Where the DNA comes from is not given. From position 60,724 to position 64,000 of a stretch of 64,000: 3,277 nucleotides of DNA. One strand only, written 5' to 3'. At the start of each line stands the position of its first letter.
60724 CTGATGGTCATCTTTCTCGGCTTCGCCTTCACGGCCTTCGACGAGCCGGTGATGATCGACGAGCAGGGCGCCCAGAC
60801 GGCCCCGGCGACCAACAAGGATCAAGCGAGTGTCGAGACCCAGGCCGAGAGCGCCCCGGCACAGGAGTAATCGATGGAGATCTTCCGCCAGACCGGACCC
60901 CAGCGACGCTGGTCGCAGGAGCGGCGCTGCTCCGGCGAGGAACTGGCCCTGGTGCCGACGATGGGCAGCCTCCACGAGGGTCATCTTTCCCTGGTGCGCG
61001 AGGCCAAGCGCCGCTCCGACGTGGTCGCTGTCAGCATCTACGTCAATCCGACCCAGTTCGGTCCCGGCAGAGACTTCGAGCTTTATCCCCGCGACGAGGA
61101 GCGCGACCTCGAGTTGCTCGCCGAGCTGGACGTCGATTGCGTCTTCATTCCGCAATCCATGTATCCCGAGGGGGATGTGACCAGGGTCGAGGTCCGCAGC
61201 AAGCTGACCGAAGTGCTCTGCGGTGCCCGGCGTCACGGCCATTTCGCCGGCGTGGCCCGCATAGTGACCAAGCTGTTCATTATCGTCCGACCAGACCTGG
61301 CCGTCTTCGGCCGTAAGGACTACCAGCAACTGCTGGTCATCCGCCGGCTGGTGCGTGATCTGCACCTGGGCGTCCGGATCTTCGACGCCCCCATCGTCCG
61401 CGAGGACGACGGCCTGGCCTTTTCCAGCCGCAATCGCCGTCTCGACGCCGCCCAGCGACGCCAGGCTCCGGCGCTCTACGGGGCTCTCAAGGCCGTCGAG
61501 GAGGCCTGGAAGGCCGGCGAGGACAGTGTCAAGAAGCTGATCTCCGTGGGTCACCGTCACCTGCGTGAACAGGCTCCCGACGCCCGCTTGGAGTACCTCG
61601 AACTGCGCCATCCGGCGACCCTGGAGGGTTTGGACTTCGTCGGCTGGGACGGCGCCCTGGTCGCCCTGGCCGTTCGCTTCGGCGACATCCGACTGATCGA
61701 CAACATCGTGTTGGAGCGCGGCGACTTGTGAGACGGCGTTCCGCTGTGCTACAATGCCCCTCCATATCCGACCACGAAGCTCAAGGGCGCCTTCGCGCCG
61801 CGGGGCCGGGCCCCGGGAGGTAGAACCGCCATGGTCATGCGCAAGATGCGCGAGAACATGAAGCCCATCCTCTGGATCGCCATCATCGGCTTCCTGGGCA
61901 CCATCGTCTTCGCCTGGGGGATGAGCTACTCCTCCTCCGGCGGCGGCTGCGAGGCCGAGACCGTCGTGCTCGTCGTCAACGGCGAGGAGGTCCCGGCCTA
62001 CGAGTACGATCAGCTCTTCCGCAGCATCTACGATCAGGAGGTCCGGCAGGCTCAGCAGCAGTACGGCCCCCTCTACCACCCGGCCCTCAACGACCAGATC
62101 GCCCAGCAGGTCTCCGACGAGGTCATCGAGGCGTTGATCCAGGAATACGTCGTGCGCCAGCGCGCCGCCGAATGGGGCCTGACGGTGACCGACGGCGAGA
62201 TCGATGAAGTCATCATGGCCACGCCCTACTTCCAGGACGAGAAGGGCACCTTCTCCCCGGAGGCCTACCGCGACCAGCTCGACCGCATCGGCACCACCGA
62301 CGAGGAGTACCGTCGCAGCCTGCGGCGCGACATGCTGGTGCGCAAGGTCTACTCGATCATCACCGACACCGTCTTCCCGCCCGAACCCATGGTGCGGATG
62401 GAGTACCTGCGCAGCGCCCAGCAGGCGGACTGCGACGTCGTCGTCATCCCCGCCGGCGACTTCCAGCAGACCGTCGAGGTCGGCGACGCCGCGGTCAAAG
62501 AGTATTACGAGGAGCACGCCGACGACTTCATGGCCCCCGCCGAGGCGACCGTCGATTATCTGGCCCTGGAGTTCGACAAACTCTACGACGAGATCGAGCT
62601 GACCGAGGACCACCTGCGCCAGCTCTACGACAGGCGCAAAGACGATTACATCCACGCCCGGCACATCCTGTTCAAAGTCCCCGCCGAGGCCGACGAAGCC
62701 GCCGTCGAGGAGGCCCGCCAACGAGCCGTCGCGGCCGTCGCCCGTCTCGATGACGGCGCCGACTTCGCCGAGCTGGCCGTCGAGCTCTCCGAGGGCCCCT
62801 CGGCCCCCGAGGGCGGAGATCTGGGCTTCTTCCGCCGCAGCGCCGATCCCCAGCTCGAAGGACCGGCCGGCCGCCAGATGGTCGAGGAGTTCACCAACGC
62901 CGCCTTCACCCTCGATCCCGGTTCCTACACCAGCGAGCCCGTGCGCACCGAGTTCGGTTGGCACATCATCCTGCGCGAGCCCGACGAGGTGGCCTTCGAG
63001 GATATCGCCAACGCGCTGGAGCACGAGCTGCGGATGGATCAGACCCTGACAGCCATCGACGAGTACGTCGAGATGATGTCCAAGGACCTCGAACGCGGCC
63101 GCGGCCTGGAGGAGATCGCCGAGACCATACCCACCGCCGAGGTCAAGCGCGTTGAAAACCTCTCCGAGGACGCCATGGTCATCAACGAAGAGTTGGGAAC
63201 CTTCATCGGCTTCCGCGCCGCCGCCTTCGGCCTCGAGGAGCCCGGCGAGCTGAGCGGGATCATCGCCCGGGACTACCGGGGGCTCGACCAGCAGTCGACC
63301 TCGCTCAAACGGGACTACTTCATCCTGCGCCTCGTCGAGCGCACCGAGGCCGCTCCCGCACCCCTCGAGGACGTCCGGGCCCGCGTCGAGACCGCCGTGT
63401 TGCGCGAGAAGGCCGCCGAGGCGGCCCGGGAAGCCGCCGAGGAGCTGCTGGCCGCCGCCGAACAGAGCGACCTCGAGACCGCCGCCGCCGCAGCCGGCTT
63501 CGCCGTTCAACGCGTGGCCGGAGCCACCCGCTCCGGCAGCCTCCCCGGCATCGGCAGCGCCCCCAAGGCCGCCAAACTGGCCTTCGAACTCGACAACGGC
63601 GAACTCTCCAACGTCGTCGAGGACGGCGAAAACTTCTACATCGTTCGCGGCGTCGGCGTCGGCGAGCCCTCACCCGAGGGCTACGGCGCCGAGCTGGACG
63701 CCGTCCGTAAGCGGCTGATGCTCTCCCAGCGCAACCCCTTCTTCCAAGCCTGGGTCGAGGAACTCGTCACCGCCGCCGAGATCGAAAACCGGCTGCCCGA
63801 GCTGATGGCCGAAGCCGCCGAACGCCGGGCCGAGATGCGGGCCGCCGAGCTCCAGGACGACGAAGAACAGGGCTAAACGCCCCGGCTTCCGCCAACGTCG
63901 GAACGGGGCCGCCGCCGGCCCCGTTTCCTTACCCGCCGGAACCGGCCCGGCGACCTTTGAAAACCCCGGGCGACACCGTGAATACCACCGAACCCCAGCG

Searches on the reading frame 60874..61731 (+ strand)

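Call 71: search_protein_families(library=pfam, proteins=[window:60874-61731:+], max_evalue=0.00001)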
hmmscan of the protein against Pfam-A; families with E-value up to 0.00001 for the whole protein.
window:60874-61731:+ (285 aa): 1 family
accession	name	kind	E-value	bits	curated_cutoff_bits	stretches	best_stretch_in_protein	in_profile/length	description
PF02569.21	Pantoate_ligase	-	3.5e-94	315.4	20.7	1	3-279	2-268/268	Pantoate-beta-alanine ligase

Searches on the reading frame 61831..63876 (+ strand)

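Call 71: search_protein_families(library=pfam, proteins=[window:61831-63876:+], max_evalue=0.00001)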
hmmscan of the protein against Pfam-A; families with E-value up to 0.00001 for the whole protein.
window:61831-63876:+ (681 aa): 5 families
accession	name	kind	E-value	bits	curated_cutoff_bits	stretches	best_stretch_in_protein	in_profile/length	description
PF13624.11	SurA_N_3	-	1.7e-31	109.7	27.2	1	3-173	2-161/162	SurA-like N-terminal domain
PF00639.27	Rotamase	-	2e-26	93.2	21.7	1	278-382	1-95/97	PPIC-type PPIASE domain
PF13623.11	SurA_N_2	-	1.2e-23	84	28.5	1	3-149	1-144/145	SurA-like N-terminal domain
PF13145.12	Rotamase_2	-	9.3e-23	81.8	27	2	258-380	2-103/121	PPIC-type PPIASE domain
PF13616.12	Rotamase_3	-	3.8e-22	79.4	22.5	1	262-380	3-110/116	PPIC-type PPIASE domain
